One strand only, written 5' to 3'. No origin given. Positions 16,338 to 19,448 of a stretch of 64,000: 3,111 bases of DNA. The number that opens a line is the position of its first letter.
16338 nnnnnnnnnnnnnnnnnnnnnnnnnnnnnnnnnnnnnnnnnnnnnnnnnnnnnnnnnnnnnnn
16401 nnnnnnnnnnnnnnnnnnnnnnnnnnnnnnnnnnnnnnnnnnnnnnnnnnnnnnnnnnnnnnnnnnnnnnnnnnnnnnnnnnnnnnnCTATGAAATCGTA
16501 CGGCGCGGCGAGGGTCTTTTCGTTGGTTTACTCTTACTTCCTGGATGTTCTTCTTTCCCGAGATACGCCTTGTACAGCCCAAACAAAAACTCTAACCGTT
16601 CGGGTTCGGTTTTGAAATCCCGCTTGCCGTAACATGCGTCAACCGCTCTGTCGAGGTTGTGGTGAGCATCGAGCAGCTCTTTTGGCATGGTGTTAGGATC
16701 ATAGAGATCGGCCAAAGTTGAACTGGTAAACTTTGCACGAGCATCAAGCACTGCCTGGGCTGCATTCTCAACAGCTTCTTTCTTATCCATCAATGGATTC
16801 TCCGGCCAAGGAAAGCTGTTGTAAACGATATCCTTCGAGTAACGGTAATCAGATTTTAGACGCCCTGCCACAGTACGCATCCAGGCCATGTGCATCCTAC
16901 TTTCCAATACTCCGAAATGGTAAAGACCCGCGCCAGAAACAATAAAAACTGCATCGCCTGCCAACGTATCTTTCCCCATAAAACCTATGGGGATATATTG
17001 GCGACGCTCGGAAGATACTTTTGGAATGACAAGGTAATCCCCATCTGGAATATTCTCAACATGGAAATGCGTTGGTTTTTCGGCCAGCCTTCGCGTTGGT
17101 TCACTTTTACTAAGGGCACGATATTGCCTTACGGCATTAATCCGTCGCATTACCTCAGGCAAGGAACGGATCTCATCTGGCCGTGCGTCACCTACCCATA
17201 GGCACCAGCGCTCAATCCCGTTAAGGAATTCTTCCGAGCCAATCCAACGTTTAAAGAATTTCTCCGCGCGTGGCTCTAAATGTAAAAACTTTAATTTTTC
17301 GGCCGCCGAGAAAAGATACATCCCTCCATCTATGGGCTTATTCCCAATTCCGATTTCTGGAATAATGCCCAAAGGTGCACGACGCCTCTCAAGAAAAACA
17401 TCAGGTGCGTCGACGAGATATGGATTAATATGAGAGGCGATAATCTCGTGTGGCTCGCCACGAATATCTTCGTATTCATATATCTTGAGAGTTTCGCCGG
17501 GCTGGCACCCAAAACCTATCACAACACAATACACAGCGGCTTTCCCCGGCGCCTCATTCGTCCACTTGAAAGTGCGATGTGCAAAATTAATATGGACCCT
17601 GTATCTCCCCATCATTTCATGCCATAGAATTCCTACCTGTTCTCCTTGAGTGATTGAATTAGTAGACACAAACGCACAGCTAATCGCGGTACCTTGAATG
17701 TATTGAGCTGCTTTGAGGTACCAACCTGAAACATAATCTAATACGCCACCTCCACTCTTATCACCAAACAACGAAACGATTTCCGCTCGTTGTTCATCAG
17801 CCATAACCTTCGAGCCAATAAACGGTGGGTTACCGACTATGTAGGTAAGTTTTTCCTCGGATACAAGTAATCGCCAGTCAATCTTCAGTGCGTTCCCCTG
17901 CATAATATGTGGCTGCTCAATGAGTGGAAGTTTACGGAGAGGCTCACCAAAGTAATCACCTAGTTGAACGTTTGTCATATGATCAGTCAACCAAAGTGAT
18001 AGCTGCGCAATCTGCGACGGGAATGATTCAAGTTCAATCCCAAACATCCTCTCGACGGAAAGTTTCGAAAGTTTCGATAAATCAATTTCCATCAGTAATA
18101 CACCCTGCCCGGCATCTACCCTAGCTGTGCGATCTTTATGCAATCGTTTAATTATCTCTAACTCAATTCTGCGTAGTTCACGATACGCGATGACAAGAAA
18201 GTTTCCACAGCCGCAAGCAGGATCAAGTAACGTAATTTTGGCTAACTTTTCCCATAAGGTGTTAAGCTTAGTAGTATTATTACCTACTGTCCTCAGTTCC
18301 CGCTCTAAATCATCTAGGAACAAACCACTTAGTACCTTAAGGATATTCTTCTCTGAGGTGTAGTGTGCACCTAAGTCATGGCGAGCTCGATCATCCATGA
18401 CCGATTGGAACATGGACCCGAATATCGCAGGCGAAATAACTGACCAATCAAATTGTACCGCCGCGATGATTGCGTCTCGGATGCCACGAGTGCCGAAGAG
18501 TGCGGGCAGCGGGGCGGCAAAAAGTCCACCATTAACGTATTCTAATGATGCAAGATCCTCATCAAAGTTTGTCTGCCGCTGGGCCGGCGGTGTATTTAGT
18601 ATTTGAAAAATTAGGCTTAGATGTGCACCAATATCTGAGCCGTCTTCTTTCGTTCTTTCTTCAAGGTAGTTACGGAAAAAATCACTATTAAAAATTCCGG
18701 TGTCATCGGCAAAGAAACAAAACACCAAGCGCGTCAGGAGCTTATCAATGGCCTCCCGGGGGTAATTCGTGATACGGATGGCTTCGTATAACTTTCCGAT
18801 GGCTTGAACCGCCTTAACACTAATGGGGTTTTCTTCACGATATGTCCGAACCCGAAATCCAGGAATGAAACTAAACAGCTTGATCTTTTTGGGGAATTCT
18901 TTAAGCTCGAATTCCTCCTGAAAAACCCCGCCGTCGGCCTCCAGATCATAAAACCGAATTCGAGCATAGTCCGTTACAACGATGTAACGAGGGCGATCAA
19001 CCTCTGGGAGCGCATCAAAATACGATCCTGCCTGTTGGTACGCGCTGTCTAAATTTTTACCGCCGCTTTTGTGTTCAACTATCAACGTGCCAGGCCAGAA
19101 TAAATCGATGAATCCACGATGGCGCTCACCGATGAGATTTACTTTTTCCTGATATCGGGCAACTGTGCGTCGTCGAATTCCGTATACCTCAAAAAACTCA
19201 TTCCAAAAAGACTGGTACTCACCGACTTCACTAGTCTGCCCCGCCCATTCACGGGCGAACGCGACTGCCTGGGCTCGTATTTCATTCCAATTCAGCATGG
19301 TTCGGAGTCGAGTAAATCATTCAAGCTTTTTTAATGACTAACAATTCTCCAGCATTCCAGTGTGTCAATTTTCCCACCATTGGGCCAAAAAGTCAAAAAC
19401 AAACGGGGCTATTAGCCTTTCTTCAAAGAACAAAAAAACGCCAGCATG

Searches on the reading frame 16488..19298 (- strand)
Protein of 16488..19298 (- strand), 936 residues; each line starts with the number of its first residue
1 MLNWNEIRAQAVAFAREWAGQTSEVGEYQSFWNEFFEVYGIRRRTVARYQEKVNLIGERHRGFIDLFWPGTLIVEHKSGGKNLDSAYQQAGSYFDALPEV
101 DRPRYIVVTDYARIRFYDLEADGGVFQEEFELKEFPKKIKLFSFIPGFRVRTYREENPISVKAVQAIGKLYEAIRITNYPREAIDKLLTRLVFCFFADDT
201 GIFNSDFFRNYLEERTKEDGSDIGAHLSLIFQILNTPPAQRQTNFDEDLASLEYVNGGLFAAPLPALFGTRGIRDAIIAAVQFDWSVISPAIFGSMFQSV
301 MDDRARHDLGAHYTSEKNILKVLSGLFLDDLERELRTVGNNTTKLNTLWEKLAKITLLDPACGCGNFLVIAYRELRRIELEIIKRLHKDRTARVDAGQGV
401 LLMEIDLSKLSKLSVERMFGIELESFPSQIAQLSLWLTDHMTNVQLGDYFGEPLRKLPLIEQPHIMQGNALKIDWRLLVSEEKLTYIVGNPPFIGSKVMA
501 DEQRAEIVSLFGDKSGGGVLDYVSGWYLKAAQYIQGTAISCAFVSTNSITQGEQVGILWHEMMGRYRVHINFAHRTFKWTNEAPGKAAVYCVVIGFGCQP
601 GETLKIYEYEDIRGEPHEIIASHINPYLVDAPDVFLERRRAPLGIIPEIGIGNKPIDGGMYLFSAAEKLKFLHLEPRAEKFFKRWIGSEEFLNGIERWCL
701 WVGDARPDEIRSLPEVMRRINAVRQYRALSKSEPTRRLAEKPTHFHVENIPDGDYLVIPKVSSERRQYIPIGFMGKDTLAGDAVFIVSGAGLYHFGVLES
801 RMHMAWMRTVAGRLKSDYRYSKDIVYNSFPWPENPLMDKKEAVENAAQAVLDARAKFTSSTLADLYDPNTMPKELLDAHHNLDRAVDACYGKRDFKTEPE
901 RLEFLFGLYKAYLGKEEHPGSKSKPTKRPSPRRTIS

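Call 3: search_protein_families(library=pfam, proteins=[window:16488-19298:-], max_evalue=0.1)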
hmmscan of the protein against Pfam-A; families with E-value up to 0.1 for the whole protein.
window:16488-19298:- (936 aa): 7 families
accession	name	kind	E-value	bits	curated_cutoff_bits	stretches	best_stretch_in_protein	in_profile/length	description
PF20473.4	MmeI_Mtase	-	1.4e-87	293.6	27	1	337-607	3-258/259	MmeI, DNA-methyltransferase domain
PF20466.3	MmeI_TRD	-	2.9e-73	246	27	1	630-833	1-206/207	MmeI, target recognition domain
PF20464.3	MmeI_N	-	2.3e-40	139.3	27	1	10-175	2-179/181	MmeI, N-terminal domain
PF20467.3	MmeI_C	-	1.2e-32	112.4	27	1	839-912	5-78/83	MmeI, C-terminal domain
PF20465.4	MmeI_hel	-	5.8e-22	78.7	27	1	183-260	2-75/75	MmeI, helicase spacer domain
PF07669.17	Eco57I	-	2.3e-05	25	25.3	1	418-513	3-104/171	Eco57I restriction-modification methylase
PF02384.22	N6_Mtase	-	0.0019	18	20.4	1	354-496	47-138/311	N-6 DNA Methylase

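Call 4: search_protein_families(library=padloc, proteins=[window:16488-19298:-], max_evalue=0.1)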
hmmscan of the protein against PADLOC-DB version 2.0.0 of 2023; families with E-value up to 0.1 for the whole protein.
window:16488-19298:- (936 aa): 40 families (the best 25 are shown)
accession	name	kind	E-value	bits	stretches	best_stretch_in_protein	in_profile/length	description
PDLC03598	REase_MTase_IIG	-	0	1123.5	1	2-915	3-910/912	Type IIG restriction enzyme-methyltransferase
PDLC03599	REase_MTase_IIG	-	5.2e-92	307.3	2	12-596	12-578/959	Type IIG restriction enzyme-methyltransferase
PDLC03627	REase_MTase_IIG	-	6.9e-72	240.6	2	78-440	111-483/1136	Type IIG restriction enzyme-methyltransferase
PDLC04134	mad2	-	1.7e-35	120.8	1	29-508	10-379/492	mads_2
PDLC02643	DrmMI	-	2.1e-25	86.8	2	485-898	870-1279/1347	DrmMI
PDLC02646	DrmMI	-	2.3e-10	37.3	1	486-898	285-709/792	DrmMI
PDLC02644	DrmMI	-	7e-10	35.5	2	486-594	384-489/988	DrmMI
PDLC03604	REase_MTase_IIG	-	1.3e-08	31.4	1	183-486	234-515/1011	Type IIG restriction enzyme-methyltransferase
PDLC03630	REase_MTase_IIG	-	2e-08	30.6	1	292-377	353-429/1100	Type IIG restriction enzyme-methyltransferase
PDLC02640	DrmMI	-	3.9e-08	29.4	1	768-899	778-917/1015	DrmMI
PDLC03335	MTase_II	-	3.1e-07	27.4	2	465-511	176-223/607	Type II methyltransferase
PDLC03021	MTase_I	-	7e-07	26.4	1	356-496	187-285/491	Type I methyltransferase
PDLC03609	REase_MTase_IIG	-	6.3e-06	22.2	1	335-499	417-573/1066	Type IIG restriction enzyme-methyltransferase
PDLC03025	MTase_I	-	1.4e-05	22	2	460-496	244-281/569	Type I methyltransferase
PDLC03580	REase_II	-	1.4e-05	21.1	1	292-372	361-435/1112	Type II restriction enzyme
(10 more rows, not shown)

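Call 5: search_protein_families(library=ncbifam, proteins=[window:16488-19298:-], max_evalue=0.1)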
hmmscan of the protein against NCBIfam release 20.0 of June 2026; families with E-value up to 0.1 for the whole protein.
window:16488-19298:- (936 aa): 3 families
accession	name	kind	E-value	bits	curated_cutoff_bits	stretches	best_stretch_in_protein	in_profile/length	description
NF047738.1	antiphage_MADS2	equivalog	0.00017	20.1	720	1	356-503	334-461/654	methylation-associated defense system DNA methyltransferase MAD2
NF033455.1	BREX_6_MTaseX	exception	0.00017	19.2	900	1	350-392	325-367/1319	BREX-6 system adenine-specific DNA-methyltransferase PglX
NF033452.1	BREX_1_MTaseX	exception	0.0015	16.5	500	1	341-437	301-377/1210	BREX-1 system adenine-specific DNA-methyltransferase PglX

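Call 62: find_homologous_proteins(query=window:16488-19298:-, max_evalue=1e-100)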
Query window:16488-19298:- (936 aa): 7997 proteins with E <= 1e-100 among 8000 candidates; the best 120 are listed.
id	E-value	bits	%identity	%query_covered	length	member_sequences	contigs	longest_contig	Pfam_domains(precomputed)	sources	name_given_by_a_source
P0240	0.0e+0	2179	100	100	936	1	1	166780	PF20465.5,PF07669.18,PF20466.4,PF20464.4,PF20467.4,PF20473.5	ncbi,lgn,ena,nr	ncbi:MAG: DNA methyltransferase [Parcubacteria group bacterium Gr01-1014_31]|nr:MAG: DNA methyltrans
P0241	0.0e+0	1449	66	99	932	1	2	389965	PF20465.5,PF07669.18,PF20466.4,PF20464.4,PF20467.4,PF20473.5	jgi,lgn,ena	-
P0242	0.0e+0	1445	66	98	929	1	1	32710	PF20465.5,PF07669.18,PF20466.4,PF20464.4,PF20467.4,PF20473.5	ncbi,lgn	-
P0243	0.0e+0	1435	66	98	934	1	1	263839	PF20465.5,PF07669.18,PF20466.4,PF20464.4,PF20467.4,PF20473.5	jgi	-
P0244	0.0e+0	1432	67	100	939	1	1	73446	PF20465.5,PF07669.18,PF20466.4,PF20464.4,PF20467.4,PF20473.5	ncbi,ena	-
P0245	0.0e+0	1427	66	97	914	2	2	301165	PF20465.5,PF07669.18,PF20466.4,PF20464.4,PF20467.4,PF20473.5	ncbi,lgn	-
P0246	0.0e+0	1389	65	97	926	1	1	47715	PF20465.5,PF07669.18,PF20466.4,PF20464.4,PF20467.4,PF20473.5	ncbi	-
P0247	0.0e+0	1388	63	99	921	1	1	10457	PF20465.5,PF07669.18,PF20466.4,PF20464.4,PF20467.4,PF20473.5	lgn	-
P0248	0.0e+0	1366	62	98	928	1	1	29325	PF20465.5,PF07669.18,PF20466.4,PF20464.4,PF20467.4,PF20473.5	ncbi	-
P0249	0.0e+0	1361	64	98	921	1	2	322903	PF20465.5,PF20466.4,PF20464.4,PF20467.4,PF20473.5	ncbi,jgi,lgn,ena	jgi:hypothetical protein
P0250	0.0e+0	1350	63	97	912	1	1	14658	PF20465.5,PF20466.4,PF20464.4,PF20467.4,PF20473.5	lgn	-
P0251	0.0e+0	1349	64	98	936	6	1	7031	PF20465.5,PF07669.18,PF20466.4,PF20464.4,PF20467.4,PF20473.5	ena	-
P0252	0.0e+0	1344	62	98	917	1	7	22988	PF20465.5,PF07669.18,PF20466.4,PF20464.4,PF20467.4,PF20473.5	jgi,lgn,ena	-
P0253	0.0e+0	1338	66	92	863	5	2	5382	PF20465.5,PF07669.18,PF20466.4,PF20464.4,PF20467.4,PF20473.5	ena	-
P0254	0.0e+0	1333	61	97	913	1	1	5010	PF20465.5,PF20466.4,PF20464.4,PF20467.4,PF20473.5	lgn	-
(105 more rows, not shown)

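Call 64: find_encoding_contigs(protein=P0241, flank=5000, max_places=1)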
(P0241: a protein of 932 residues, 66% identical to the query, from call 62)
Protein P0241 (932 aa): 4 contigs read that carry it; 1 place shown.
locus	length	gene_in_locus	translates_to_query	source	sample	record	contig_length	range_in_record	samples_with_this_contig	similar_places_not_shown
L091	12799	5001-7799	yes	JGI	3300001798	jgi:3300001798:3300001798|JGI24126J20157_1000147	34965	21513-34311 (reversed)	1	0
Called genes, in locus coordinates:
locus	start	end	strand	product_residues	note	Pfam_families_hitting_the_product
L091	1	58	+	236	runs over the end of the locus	?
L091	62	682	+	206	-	PF00702:Hydrolase, PF12710:HAD, PF13419:HAD_2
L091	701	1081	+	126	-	PF00903:Glyoxalase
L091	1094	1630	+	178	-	PF01936:NYN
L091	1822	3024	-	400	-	-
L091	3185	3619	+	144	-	PF13310:Virulence_RhuM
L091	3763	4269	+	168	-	PF01936:NYN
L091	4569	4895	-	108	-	-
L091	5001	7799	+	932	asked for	PF20464:MmeI_N, PF20465:MmeI_hel, PF20473:MmeI_Mtase, PF07669:Eco57I, PF20466:MmeI_TRD, PF20467:MmeI_C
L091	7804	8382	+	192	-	PF01936:NYN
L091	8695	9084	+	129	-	PF13366:PDDEXK_3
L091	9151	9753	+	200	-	PF01872:RibD_C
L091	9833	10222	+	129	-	PF00293:NUDIX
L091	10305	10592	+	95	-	-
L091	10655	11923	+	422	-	PF00890:FAD_binding_2, PF01266:DAO (faint), PF01494:FAD_binding_3 (faint), PF03486:HI0933_like, PF05834:Lycopene_cycl (faint), PF07992:Pyr_redox_2, PF12831:FAD_oxidored, PF22780:HI0933_like_1st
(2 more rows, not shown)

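Call 65: find_encoding_contigs(protein=P0243, flank=5000, max_places=1)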
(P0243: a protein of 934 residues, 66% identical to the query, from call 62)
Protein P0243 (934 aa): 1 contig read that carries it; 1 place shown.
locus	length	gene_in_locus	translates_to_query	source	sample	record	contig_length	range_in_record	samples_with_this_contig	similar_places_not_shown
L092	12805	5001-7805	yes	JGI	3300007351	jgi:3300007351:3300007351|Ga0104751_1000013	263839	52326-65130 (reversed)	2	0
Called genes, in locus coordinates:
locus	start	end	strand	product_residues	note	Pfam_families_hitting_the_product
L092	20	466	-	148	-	-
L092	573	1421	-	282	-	-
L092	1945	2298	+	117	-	-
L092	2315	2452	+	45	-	-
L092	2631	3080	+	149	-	PF03352:Adenine_glyco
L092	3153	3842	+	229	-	PF01726:LexA_DNA_bind, PF00717:Peptidase_S24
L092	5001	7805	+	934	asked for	PF20464:MmeI_N, PF20465:MmeI_hel, PF20473:MmeI_Mtase, PF07669:Eco57I (weak), PF20466:MmeI_TRD, PF20467:MmeI_C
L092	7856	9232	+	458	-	-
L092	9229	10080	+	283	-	PF02086:MethyltransfD12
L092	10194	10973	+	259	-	-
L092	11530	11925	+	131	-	-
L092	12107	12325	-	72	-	PF10049:DUF2283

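Call 66: find_encoding_contigs(protein=P0244, flank=5000, max_places=1)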
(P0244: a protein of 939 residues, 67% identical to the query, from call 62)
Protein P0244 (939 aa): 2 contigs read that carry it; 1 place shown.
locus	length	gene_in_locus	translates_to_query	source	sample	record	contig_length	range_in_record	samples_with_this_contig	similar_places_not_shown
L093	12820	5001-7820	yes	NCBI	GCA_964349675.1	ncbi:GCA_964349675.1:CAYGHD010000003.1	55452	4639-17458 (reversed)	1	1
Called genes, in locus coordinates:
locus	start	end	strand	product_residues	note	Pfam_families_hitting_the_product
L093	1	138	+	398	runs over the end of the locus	PF00579:tRNA-synt_1b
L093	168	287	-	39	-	-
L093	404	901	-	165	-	PF02075:RuvC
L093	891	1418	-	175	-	PF20772:TACO1_YebC_N, PF01709:Transcrip_reg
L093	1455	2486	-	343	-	PF06068:TIP49 (faint), PF01078:Mg_chelatase (faint), PF05496:RuvB_N, PF00004:AAA, PF07728:AAA_5, PF17864:AAA_lid_4, PF05491:WHD_RuvB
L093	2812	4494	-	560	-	PF05157:MshEN (weak), PF00437:T2SSE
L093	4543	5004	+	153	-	PF02367:TsaE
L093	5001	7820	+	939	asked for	PF20464:MmeI_N, PF20465:MmeI_hel, PF20473:MmeI_Mtase, PF07669:Eco57I (weak), PF20466:MmeI_TRD, PF20467:MmeI_C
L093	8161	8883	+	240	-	PF01381:HTH_3, PF13560:HTH_31 (faint), PF13274:SocA_Panacea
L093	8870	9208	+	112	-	-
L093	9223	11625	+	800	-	PF02739:5_3_exonuc_N, PF01367:5_3_exonuc, PF00476:DNA_pol_A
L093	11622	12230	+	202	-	-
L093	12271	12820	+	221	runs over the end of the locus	-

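Call 67: find_encoding_contigs(protein=P0245, flank=5000, max_places=1)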
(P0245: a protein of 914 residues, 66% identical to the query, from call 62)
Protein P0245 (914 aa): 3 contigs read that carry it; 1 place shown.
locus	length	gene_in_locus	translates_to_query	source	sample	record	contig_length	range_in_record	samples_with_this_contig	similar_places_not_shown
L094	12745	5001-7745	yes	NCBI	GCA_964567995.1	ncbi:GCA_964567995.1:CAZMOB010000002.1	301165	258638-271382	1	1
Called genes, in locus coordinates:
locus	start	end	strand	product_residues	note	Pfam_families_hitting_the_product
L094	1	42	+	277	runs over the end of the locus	PF24827:AstE_AspA_cat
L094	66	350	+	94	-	PF09905:VF530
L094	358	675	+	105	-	PF15580:Imm53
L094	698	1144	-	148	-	-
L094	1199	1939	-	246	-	-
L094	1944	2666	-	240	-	PF02633:Creatininase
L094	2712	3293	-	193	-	PF01551:Peptidase_M23 (faint)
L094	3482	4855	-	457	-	PF14240:YHYH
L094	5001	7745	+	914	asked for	PF20464:MmeI_N, PF20465:MmeI_hel, PF20473:MmeI_Mtase, PF07669:Eco57I (faint), PF20466:MmeI_TRD, PF20467:MmeI_C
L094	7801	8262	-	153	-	-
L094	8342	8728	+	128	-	PF00856:SET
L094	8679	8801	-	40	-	-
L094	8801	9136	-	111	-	-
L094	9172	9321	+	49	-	-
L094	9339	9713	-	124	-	-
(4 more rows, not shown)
